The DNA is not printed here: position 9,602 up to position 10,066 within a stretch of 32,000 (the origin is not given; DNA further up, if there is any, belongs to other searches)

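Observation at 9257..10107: Array of five ATGA-coupled mini-genes for a ~55-aa Cys/His-rich protein with identical flanks and a mosaic variable core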

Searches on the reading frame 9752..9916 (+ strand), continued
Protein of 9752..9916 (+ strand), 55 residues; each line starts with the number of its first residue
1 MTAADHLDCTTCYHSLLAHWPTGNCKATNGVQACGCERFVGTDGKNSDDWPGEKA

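Call 43: find_related_loci(query=A5, collection=metagenome_contigs, flank=8000)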
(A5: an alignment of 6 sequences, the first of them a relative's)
Query A5 (55 aa) in metagenome_contigs; peptide patterns used: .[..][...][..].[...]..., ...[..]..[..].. (x = any residue, [..] = any of these).
112 stretches matched a pattern, but none encodes a relative of the query by tblastn (E <= 1e-3).

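Call 44: search_dna_similar(query=P0009, collection=plasmids, mode=protein, max_evalue=0.1, max_rows=15)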
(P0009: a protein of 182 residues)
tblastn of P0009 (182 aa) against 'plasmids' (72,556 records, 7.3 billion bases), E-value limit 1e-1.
Records with a match: 1; places in all: 1; records where one place covers at least 80% of the query: 0.
Best place of each record, by identity: <60% 1.
By first word of the organism name: Streptomyces 1.
By predicted mobility (MOB-suite, as given by PLSDB): non-mobilizable 1.
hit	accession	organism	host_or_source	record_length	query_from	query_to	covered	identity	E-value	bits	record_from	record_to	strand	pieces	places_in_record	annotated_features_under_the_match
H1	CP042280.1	Streptomyces sp. WAC08241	-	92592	58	182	69%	50.7%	4e-16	131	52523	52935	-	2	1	record has no annotation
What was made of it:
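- Tried and rejected: tblastn of P0009 against PLSDB plasmids gave a single hit, an unannotated Streptomyces plasmid (E = 4e-16, call 44), which was not followed up.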

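Call 55: predict_structure(alignment_id=A6)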
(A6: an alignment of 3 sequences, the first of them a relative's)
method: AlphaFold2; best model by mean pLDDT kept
length: 136 residues; sequences in the alignment: 3
mean_pLDDT: 45.4   pTM: 0.32
mean pLDDT of the five models: 45.4, 41.7, 41.2, 39.5, 39.1
residues with pLDDT >= 90: 0; 70-90: 0; 50-70: 56; < 50: 80
segments of 3 or more residues with pLDDT < 50: 1-24, 26-67, 70-75
pLDDT, mean of each block of 10 residues (from residue 1): 37 35 39 37 39 36 46 51 53 54 54 54 54 49
secondary structure, 60 per line:
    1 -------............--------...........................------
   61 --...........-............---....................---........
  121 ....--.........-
elements in order: H8-19 H28-54 H63-73 H75-86 H90-109 H113-124 H127-135

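Call 65: search_protein_families(library=padloc, proteins=[P0001, P0002, P0003, P0004, P0006, P0007, P0009, P0005, P0011], max_evalue=0.1)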
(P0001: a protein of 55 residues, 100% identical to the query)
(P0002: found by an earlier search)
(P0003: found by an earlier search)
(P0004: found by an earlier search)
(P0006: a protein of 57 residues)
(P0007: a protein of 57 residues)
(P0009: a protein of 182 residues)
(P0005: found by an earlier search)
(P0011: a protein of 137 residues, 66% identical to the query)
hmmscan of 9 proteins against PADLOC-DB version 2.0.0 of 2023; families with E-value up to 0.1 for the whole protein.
P0001 (55 aa): 0 families

P0002 (56 aa): 0 families

P0003 (55 aa): 0 families

P0004 (63 aa): 0 families

P0006 (57 aa): 0 families

P0007 (57 aa): 0 families

P0009 (182 aa): 0 families

P0005 (136 aa): 0 families

P0011 (137 aa): 0 families

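Call 66: search_protein_families(library=ncbifam, proteins=[P0001, P0002, P0003, P0004, P0006, P0007, P0009, P0005, P0011, L005:8174-8599:+], max_evalue=0.1)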
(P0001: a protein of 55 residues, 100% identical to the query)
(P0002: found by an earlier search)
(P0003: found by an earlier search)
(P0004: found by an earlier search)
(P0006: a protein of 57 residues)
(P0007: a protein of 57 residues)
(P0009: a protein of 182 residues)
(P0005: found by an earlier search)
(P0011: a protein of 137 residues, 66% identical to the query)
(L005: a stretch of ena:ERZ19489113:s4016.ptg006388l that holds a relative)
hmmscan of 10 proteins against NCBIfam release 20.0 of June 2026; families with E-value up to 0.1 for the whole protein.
P0001 (55 aa): 0 families

P0002 (56 aa): 0 families

P0003 (55 aa): 0 families

P0004 (63 aa): 0 families

P0006 (57 aa): 0 families

P0007 (57 aa): 0 families

P0009 (182 aa): 0 families

P0005 (136 aa): 0 families

P0011 (137 aa): 0 families

L005:8174-8599:+ (142 aa): 1 family
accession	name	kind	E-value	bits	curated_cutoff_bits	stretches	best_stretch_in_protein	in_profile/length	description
TIGR02017.1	hutG_amidohyd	equivalog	0.035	13.5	278.75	0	23-61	29-67/263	N-formylglutamate deformylase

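Call 68: search_solved_structures(query=A3, max_evalue=10, show_alignments=3)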
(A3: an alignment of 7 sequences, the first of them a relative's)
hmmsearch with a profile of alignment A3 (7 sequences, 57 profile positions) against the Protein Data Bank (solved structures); distinct sequences matched with E-value up to 10: 0.

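Call 69: search_solved_structures(query=A4, max_evalue=10, show_alignments=2)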
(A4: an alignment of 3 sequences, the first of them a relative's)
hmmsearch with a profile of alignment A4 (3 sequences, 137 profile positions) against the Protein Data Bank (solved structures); distinct sequences matched with E-value up to 10: 1.
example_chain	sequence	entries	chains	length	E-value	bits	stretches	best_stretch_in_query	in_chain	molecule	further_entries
1ugo_A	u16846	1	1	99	0.65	13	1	66-135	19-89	Bcl2-associated athanogene 5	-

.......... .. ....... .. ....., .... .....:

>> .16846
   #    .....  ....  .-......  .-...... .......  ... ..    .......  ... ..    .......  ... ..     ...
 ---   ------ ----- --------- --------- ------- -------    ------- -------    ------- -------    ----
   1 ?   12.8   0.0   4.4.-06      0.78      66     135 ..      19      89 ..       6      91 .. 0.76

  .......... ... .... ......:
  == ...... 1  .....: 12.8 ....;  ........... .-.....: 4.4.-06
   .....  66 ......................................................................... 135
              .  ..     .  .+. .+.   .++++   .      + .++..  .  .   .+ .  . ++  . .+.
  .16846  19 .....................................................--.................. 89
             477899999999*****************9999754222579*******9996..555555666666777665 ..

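Call 76: search_protein_families(library=pfam, proteins=[P0009], max_evalue=1)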
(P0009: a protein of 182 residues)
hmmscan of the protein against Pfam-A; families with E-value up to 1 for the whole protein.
P0009 (182 aa): 0 families

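Call 81: find_encoding_contigs(protein=P0011, flank=10000, max_places=4)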
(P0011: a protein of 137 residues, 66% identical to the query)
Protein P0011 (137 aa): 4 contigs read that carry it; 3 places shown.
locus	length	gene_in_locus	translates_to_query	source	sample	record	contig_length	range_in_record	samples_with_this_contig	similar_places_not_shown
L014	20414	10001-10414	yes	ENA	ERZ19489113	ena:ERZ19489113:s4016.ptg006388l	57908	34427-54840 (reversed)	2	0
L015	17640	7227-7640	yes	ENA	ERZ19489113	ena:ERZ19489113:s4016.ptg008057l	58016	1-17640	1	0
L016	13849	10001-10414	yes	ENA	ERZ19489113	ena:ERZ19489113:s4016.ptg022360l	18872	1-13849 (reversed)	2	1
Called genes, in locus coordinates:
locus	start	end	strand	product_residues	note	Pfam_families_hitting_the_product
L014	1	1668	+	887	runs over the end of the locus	PF03477:ATP-cone, PF00317:Ribonuc_red_lgN, PF02867:Ribonuc_red_lgC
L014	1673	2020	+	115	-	-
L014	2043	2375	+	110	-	-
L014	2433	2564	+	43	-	-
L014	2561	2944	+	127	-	-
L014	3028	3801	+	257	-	-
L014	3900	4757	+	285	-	PF00145:DNA_methylase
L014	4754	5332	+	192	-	-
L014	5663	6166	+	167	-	-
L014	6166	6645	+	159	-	-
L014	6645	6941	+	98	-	-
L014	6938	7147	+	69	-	-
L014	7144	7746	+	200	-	PF01555:N6_N4_Mtase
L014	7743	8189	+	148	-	-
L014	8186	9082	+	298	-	-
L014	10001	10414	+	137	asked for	-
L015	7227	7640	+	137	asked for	-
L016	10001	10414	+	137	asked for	-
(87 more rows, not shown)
